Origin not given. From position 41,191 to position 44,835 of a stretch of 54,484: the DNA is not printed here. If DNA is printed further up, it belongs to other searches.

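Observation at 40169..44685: Fungal-type GH54 arabinofuranosidase domain coupled by start/stop overlap to its own VKOR-thioredoxin disulfide oxidase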

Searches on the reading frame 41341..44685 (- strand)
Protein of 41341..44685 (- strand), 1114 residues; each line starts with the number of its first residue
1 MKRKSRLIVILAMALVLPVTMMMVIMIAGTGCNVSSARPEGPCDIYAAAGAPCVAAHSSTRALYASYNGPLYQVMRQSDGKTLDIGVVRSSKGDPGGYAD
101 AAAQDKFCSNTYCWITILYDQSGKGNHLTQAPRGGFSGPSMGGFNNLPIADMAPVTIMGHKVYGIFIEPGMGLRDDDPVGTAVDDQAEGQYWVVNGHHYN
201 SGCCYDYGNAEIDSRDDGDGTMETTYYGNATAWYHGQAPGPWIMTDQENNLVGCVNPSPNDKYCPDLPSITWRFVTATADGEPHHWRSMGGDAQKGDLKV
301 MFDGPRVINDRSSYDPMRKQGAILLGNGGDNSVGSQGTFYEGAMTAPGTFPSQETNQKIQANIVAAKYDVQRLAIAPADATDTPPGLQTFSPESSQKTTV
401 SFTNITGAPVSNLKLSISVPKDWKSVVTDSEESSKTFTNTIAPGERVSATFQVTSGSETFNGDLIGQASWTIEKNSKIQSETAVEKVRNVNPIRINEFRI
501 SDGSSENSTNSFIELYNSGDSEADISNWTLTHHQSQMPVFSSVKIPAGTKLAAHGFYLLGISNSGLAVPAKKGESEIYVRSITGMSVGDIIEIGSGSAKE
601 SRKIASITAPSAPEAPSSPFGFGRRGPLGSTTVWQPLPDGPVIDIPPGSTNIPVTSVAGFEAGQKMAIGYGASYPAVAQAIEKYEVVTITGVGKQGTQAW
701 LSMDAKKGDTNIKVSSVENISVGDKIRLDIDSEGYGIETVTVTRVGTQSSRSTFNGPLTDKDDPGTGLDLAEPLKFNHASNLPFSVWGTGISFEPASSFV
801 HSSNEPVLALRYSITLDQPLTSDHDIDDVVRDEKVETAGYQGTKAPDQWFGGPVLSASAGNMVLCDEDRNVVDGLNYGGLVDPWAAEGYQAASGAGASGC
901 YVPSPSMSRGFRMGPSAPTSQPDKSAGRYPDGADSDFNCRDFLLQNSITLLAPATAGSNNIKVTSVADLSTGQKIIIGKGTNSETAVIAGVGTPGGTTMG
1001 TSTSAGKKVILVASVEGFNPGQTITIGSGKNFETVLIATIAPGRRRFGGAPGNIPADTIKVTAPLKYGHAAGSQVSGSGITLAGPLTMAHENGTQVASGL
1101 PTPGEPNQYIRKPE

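Call 3: search_protein_families(library=pfam, proteins=[window:41341-44685:-], max_evalue=0.01)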
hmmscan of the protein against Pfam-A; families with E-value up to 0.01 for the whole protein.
window:41341-44685:- (1114 aa): 4 families
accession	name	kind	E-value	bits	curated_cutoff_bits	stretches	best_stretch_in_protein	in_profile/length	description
PF09206.18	ArabFuran-catal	-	9.2e-120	399.9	25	1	42-368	1-314/315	Alpha-L-arabinofuranosidase B, catalytic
PF00932.25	LTD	-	4.6e-10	40.3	34.3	1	490-563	5-71/109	Lamin Tail Domain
PF10633.15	NPCBM_assoc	-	1.6e-08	35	24.4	1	392-463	3-68/78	NPCBM-associated, NEW3 domain of alpha-galactosidase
PF01052.25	FliMN_C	-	0.00036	20.8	23.8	0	702-731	9-38/73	Type III flagellar switch regulator (C-ring) FliN C-term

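Call 4: search_protein_families(library=ncbifam, proteins=[window:41341-44685:-], max_evalue=0.01)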
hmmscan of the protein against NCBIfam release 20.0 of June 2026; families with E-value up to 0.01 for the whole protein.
window:41341-44685:- (1114 aa): 0 families

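Call 9: find_homologous_proteins(query=window:41341-44685:-)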
Query window:41341-44685:- (1114 aa): 4678 proteins with E <= 0.001 among 8000 candidates; the best 120 are listed.
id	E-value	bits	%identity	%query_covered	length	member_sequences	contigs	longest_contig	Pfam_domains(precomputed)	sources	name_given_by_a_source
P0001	0.0e+0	2543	100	100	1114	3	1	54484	PF00932.26,PF09206.19,PF10633.16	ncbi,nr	ncbi:MAG: lamin tail domain-containing protein [Bacteroidales bacterium]|nr:lamin tail domain-contai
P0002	0.0e+0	2296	90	100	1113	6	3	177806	PF00932.26,PF09206.19,PF10633.16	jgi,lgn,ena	-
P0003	0.0e+0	2292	89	100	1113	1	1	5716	PF00932.26,PF09206.19,PF10633.16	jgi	jgi:hypothetical protein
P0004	0.0e+0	2277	89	100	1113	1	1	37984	PF00932.26,PF09206.19,PF10633.16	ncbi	-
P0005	0.0e+0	2275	89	100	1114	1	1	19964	PF00932.26,PF09206.19,PF10633.16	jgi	jgi:hypothetical protein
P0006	0.0e+0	2263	89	100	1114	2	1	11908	PF00932.26,PF09206.19,PF10633.16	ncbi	ncbi:MAG: arabinofuranosidase catalytic domain-containing protein [Bacteroidales bacterium]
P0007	0.0e+0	2241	88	100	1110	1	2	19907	PF00932.26,PF09206.19,PF10633.16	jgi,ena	-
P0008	0.0e+0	2204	87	99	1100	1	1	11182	PF00932.26,PF09206.19,PF10633.16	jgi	jgi:hypothetical protein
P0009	0.0e+0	2189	85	100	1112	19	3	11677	PF00932.26,PF09206.19,PF10633.16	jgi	jgi:hypothetical protein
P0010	0.0e+0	2185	85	100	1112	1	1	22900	PF00932.26,PF09206.19,PF10633.16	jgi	jgi:hypothetical protein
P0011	0.0e+0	2178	85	100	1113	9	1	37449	PF00932.26,PF09206.19,PF10633.16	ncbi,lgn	-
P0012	0.0e+0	2173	85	100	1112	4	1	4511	PF00932.26,PF09206.19,PF10633.16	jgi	jgi:hypothetical protein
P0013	0.0e+0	2163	85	100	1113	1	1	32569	PF00932.26,PF09206.19,PF10633.16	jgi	jgi:hypothetical protein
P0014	0.0e+0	2143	84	100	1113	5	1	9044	PF00932.26,PF09206.19,PF10633.16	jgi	jgi:hypothetical protein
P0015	0.0e+0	2140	84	100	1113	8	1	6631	PF00932.26,PF09206.19,PF10633.16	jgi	jgi:hypothetical protein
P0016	0.0e+0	2136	84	100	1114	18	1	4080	PF00932.26,PF09206.19,PF10633.16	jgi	jgi:hypothetical protein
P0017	0.0e+0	2132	83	100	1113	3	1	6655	PF00932.26,PF09206.19,PF10633.16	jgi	jgi:hypothetical protein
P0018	0.0e+0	2123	83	100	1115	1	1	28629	PF00932.26,PF09206.19,PF10633.16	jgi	jgi:hypothetical protein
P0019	0.0e+0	2121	83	100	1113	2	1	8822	PF00932.26,PF09206.19,PF10633.16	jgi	-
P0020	0.0e+0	2120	83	100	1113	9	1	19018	PF00932.26,PF09206.19,PF10633.16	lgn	-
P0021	0.0e+0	2108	82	100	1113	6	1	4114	PF00932.26,PF09206.19,PF10633.16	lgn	-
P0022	0.0e+0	2102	82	100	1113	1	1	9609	PF00932.26,PF09206.19,PF10633.16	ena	-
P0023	0.0e+0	2087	82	100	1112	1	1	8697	PF00932.26,PF09206.19,PF10633.16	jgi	-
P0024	0.0e+0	2081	81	100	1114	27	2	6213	PF00932.26,PF09206.19,PF10633.16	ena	-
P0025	0.0e+0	2077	86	94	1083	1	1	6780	PF00932.26,PF09206.19,PF10633.16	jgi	jgi:hypothetical protein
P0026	0.0e+0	2071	81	100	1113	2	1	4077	PF00932.26,PF09206.19,PF10633.16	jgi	jgi:hypothetical protein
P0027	0.0e+0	2059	80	100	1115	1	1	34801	PF00932.26,PF09206.19,PF10633.16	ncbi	-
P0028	0.0e+0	2046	86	93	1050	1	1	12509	PF00932.26,PF09206.19,PF10633.16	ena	-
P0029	0.0e+0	2043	80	100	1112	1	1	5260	PF00932.26,PF09206.19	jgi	jgi:hypothetical protein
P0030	0.0e+0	2043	79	100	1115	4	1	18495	PF00932.26,PF09206.19,PF10633.16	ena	-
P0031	0.0e+0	2040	80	100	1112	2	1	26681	PF00932.26,PF09206.19,PF10633.16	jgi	jgi:hypothetical protein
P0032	0.0e+0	2037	80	100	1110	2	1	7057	PF00932.26,PF09206.19,PF10633.16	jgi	-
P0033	0.0e+0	2034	80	100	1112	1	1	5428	PF00932.26,PF09206.19,PF10633.16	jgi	jgi:hypothetical protein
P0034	0.0e+0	2032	80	100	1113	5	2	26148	PF00932.26,PF09206.19,PF10633.16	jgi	jgi:hypothetical protein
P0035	0.0e+0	2031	79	100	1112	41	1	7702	PF00932.26,PF09206.19,PF10633.16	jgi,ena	-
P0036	0.0e+0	2030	79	100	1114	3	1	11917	PF00932.26,PF09206.19,PF10633.16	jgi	jgi:hypothetical protein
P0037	0.0e+0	2023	79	100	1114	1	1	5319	PF00932.26,PF09206.19,PF10633.16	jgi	-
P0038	0.0e+0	2021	79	100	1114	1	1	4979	PF00932.26,PF09206.19,PF10633.16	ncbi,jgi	-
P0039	0.0e+0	2014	79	100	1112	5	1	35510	PF00932.26,PF09206.19,PF10633.16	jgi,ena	-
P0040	0.0e+0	2013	79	100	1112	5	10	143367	PF00932.26,PF09206.19,PF10633.16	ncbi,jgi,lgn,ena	-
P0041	0.0e+0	2012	78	100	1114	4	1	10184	PF00932.26,PF09206.19,PF10633.16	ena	-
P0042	0.0e+0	2012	78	100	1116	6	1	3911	PF00932.26,PF09206.19,PF10633.16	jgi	-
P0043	0.0e+0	2008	79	100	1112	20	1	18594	PF00932.26,PF09206.19,PF10633.16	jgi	-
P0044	0.0e+0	2008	78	100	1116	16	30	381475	PF00932.26,PF09206.19,PF10633.16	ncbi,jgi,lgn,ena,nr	ncbi:MAG TPA: arabinofuranosidase catalytic domain-containing protein [Bacteroidales bacterium]|nr:a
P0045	0.0e+0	2003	78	100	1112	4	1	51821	PF00932.26,PF09206.19,PF10633.16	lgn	-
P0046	0.0e+0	2001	78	100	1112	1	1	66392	PF00932.26,PF09206.19,PF10633.16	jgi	jgi:hypothetical protein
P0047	0.0e+0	1998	78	100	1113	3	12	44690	PF00932.26,PF09206.19,PF10633.16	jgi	jgi:hypothetical protein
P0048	0.0e+0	1996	78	100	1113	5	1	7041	PF00932.26,PF09206.19,PF10633.16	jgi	jgi:hypothetical protein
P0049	0.0e+0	1985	78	100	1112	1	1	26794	PF00932.26,PF09206.19,PF10633.16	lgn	-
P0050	0.0e+0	1984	78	100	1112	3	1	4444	PF00932.26,PF09206.19,PF10633.16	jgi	jgi:hypothetical protein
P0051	0.0e+0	1982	77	100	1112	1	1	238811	PF00932.26,PF09206.19,PF01052.26,PF10633.16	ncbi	-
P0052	0.0e+0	1971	83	93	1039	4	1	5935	PF00932.26,PF09206.19,PF10633.16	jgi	-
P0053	0.0e+0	1969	77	100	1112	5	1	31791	PF00932.26,PF09206.19,PF10633.16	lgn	-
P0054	0.0e+0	1962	77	100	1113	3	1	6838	PF00932.26,PF09206.19,PF10633.16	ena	-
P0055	0.0e+0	1956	77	100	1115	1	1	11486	PF00932.26,PF09206.19,PF01052.26,PF10633.16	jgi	jgi:Alpha-L-arabinofuranosidase B, catalytic/Lamin Tail Domain/NPCBM-associated, NEW3 domain of alph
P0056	0.0e+0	1954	76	100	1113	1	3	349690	PF00932.26,PF09206.19,PF10633.16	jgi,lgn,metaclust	jgi:non-reducing end alpha-L-arabinofuranosidase|metaclust:\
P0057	0.0e+0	1953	76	100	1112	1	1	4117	PF00932.26,PF09206.19,PF10633.16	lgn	-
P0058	0.0e+0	1949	76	100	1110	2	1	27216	PF00932.26,PF09206.19,PF10633.16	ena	-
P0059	0.0e+0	1946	76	100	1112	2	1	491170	PF00932.26,PF09206.19,PF01052.26,PF10633.16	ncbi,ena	-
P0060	0.0e+0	1940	77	99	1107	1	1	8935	PF00932.26,PF09206.19,PF10633.16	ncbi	-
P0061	0.0e+0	1939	76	100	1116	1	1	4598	PF00932.26,PF09206.19,PF10633.16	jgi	jgi:hypothetical protein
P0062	0.0e+0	1926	76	100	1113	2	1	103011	PF00932.26,PF09206.19,PF10633.16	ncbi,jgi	-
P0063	0.0e+0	1925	76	100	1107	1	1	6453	PF00932.26,PF09206.19,PF10633.16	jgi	-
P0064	0.0e+0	1922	75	100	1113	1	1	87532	PF00932.26,PF09206.19,PF10633.16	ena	-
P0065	0.0e+0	1920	75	100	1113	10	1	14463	PF00932.26,PF09206.19,PF10633.16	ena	-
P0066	0.0e+0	1920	76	100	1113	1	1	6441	PF00932.26,PF09206.19,PF10633.16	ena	-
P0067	0.0e+0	1914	75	100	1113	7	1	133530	PF00932.26,PF09206.19,PF10633.16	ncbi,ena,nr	ncbi:MAG TPA: arabinofuranosidase catalytic domain-containing protein [Bacteroidales bacterium]|nr:a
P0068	0.0e+0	1912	75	100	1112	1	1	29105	PF00932.26,PF09206.19,PF10633.16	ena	-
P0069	0.0e+0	1911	76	100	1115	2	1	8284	PF00932.26,PF09206.19,PF10633.16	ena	-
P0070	0.0e+0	1911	86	86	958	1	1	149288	PF00932.26,PF09206.19,PF10633.16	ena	-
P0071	0.0e+0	1908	76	100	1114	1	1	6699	PF00932.26,PF09206.19,PF10633.16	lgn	-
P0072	0.0e+0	1906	76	100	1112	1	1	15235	PF00932.26,PF09206.19,PF10633.16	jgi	jgi:non-reducing end alpha-L-arabinofuranosidase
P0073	0.0e+0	1905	75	100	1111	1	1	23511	PF00932.26,PF09206.19,PF10633.16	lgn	-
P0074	0.0e+0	1905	76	100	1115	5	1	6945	PF00932.26,PF09206.19,PF01052.26,PF10633.16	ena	-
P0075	0.0e+0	1903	75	100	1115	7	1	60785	PF00932.26,PF09206.19,PF10633.16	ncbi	-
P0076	0.0e+0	1902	75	100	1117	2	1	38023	PF00932.26,PF09206.19,PF10633.16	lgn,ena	-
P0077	0.0e+0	1902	75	100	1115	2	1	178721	PF00932.26,PF09206.19,PF10633.16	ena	-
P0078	0.0e+0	1901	76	100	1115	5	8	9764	PF00932.26,PF09206.19,PF10633.16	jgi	jgi:hypothetical protein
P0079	0.0e+0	1899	75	100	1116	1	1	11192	PF00932.26,PF09206.19,PF10633.16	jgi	jgi:hypothetical protein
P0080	0.0e+0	1898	75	100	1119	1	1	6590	PF00932.26,PF09206.19,PF10633.16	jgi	jgi:non-reducing end alpha-L-arabinofuranosidase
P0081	0.0e+0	1897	75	100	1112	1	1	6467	PF00932.26,PF09206.19,PF10633.16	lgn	-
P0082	0.0e+0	1896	75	100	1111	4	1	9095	PF00932.26,PF09206.19,PF10633.16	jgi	-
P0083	0.0e+0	1896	75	100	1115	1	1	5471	PF00932.26,PF09206.19,PF10633.16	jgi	jgi:non-reducing end alpha-L-arabinofuranosidase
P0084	0.0e+0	1895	74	100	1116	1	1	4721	PF00932.26,PF09206.19,PF10633.16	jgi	jgi:non-reducing end alpha-L-arabinofuranosidase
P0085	0.0e+0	1894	75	100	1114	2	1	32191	PF00932.26,PF09206.19,PF10633.16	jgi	jgi:non-reducing end alpha-L-arabinofuranosidase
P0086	0.0e+0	1893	75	100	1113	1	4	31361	PF00932.26,PF09206.19,PF10633.16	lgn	-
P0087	0.0e+0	1893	75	100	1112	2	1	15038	PF00932.26,PF09206.19,PF10633.16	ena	-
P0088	0.0e+0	1892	77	97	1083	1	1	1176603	PF00932.26,PF09206.19,PF10633.16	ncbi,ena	-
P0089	0.0e+0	1892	75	100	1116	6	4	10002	PF00932.26,PF09206.19,PF10633.16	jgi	jgi:hypothetical protein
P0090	0.0e+0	1889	75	100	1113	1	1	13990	PF00932.26,PF09206.19,PF10633.16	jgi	jgi:non-reducing end alpha-L-arabinofuranosidase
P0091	0.0e+0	1887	74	100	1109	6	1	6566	PF00932.26,PF09206.19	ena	-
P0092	0.0e+0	1885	75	100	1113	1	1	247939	PF00932.26,PF09206.19,PF01052.26,PF10633.16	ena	-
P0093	0.0e+0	1884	76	99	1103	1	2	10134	PF00932.26,PF09206.19,PF01052.26,PF10633.16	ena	-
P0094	0.0e+0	1883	75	100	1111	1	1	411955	PF00932.26,PF09206.19,PF10633.16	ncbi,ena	-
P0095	0.0e+0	1881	75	100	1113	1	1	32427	PF00932.26,PF09206.19,PF10633.16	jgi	jgi:non-reducing end alpha-L-arabinofuranosidase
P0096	0.0e+0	1881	74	100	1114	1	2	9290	PF00932.26,PF09206.19,PF10633.16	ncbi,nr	ncbi:MAG: lamin tail domain-containing protein [Bacteroidales bacterium]|nr:lamin tail domain-contai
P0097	0.0e+0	1881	75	100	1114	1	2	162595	PF00932.26,PF09206.19,PF10633.16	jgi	jgi:hypothetical protein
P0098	0.0e+0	1878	74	100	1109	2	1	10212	PF00932.26,PF09206.19,PF10633.16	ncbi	-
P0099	0.0e+0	1878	75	100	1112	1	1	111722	PF00932.26,PF09206.19,PF10633.16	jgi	jgi:non-reducing end alpha-L-arabinofuranosidase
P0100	0.0e+0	1877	76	100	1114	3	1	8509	PF00932.26,PF09206.19,PF01052.26,PF10633.16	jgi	jgi:hypothetical protein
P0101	0.0e+0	1875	75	100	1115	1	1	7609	PF00932.26,PF09206.19,PF10633.16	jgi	jgi:hypothetical protein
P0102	0.0e+0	1874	73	100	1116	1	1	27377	PF00932.26,PF09206.19,PF10633.16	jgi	jgi:non-reducing end alpha-L-arabinofuranosidase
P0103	0.0e+0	1874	75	100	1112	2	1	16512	PF00932.26,PF09206.19,PF10633.16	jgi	jgi:non-reducing end alpha-L-arabinofuranosidase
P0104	0.0e+0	1873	75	100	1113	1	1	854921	PF00932.26,PF09206.19,PF10633.16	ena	-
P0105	0.0e+0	1872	74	100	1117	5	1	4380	PF00932.26,PF09206.19,PF10633.16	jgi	jgi:Alpha-L-arabinofuranosidase B, catalytic./NPCBM-associated, NEW3 domain of alpha-galactosidase.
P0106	0.0e+0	1870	74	100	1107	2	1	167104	PF00932.26,PF09206.19,PF10633.16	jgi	jgi:hypothetical protein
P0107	0.0e+0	1869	75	100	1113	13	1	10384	PF00932.26,PF09206.19,PF10633.16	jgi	jgi:hypothetical protein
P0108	0.0e+0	1869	73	100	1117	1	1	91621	PF00932.26,PF09206.19,PF10633.16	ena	-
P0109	0.0e+0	1868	74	100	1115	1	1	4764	PF00932.26,PF09206.19,PF01052.26,PF10633.16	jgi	jgi:hypothetical protein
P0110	0.0e+0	1868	76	100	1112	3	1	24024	PF00932.26,PF09206.19,PF01052.26,PF10633.16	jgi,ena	-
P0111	0.0e+0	1868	73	100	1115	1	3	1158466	PF00932.26,PF09206.19,PF10633.16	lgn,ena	-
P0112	0.0e+0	1868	74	100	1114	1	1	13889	PF00932.26,PF09206.19,PF10633.16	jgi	jgi:hypothetical protein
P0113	0.0e+0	1867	75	100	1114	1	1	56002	PF00932.26,PF09206.19,PF10633.16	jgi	jgi:non-reducing end alpha-L-arabinofuranosidase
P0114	0.0e+0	1866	74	100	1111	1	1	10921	PF00932.26,PF09206.19,PF10633.16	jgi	-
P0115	0.0e+0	1865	73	100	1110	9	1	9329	PF00932.26,PF09206.19,PF10633.16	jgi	jgi:uncharacterized protein YuzE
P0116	0.0e+0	1865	73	100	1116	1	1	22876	PF00932.26,PF09206.19,PF10633.16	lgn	-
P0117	0.0e+0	1864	74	100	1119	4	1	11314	PF00932.26,PF09206.19,PF01052.26,PF10633.16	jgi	jgi:hypothetical protein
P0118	0.0e+0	1864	74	100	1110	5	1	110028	PF00932.26,PF09206.19,PF10633.16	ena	-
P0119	0.0e+0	1863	74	100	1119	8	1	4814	PF00932.26,PF09206.19,PF10633.16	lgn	-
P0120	0.0e+0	1861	74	100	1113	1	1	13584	PF00932.26,PF09206.19,PF10633.16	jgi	jgi:non-reducing end alpha-L-arabinofuranosidase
